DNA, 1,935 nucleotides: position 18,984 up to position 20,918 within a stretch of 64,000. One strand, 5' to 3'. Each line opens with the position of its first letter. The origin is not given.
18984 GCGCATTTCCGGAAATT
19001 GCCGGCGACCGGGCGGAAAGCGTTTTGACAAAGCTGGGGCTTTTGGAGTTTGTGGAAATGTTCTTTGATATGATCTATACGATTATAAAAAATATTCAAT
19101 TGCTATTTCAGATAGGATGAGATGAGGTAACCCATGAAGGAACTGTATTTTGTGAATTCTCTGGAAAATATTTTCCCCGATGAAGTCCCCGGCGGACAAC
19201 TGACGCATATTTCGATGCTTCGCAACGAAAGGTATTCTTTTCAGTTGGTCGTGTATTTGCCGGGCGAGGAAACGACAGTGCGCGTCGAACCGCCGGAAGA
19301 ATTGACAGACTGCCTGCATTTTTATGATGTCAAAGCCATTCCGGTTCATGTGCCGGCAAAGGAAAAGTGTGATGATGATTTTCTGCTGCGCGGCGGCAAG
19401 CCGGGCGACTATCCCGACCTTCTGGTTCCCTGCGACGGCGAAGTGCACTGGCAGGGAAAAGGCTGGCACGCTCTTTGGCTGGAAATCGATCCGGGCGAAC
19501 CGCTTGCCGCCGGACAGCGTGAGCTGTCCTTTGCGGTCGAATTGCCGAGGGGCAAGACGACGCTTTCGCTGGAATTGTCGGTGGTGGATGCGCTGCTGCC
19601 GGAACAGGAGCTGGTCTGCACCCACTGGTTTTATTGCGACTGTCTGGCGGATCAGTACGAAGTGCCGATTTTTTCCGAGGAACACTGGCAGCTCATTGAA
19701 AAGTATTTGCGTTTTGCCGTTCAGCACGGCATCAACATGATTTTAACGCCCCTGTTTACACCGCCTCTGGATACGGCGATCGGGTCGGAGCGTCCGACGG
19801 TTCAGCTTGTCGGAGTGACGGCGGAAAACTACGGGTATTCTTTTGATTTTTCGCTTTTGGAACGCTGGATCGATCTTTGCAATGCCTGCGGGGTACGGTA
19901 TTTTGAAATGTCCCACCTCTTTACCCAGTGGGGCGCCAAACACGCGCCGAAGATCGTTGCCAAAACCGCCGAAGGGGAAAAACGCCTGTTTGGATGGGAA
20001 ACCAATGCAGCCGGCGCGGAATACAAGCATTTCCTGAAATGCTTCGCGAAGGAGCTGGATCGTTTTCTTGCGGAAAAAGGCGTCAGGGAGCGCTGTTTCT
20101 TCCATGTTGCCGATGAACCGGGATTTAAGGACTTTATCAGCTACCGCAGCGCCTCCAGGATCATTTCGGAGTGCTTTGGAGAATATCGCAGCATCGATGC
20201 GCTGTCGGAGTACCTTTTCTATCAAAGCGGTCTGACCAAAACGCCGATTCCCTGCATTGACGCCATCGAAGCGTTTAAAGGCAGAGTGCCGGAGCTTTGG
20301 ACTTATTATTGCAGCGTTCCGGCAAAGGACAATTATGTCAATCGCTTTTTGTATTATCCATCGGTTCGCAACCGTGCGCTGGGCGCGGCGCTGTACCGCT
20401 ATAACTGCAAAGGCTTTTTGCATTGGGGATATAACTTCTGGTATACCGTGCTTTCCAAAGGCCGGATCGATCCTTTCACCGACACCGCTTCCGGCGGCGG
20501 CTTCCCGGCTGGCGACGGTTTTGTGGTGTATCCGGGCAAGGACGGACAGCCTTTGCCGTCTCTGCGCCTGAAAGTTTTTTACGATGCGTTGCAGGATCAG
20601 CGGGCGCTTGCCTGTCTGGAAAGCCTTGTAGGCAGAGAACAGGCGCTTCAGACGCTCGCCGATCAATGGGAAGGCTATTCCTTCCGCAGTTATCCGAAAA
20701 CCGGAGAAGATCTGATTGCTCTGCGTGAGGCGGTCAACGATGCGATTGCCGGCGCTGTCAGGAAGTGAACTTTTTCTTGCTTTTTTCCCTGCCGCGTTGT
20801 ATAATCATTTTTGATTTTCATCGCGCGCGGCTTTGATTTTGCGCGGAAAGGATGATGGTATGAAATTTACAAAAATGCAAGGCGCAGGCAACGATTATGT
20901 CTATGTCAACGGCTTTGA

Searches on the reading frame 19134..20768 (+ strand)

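Call 23: search_protein_families(library=pfam, proteins=[window:19134-20768:+], max_evalue=0.001)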
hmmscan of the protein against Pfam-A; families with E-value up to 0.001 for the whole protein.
window:19134-20768:+ (544 aa): 1 family
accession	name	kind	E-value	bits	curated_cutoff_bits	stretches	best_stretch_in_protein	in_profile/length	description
PF13320.12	GH123_cat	-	3.4e-105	352.4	23.1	1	165-494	1-323/324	Glycoside hydrolase 123, catalytic domain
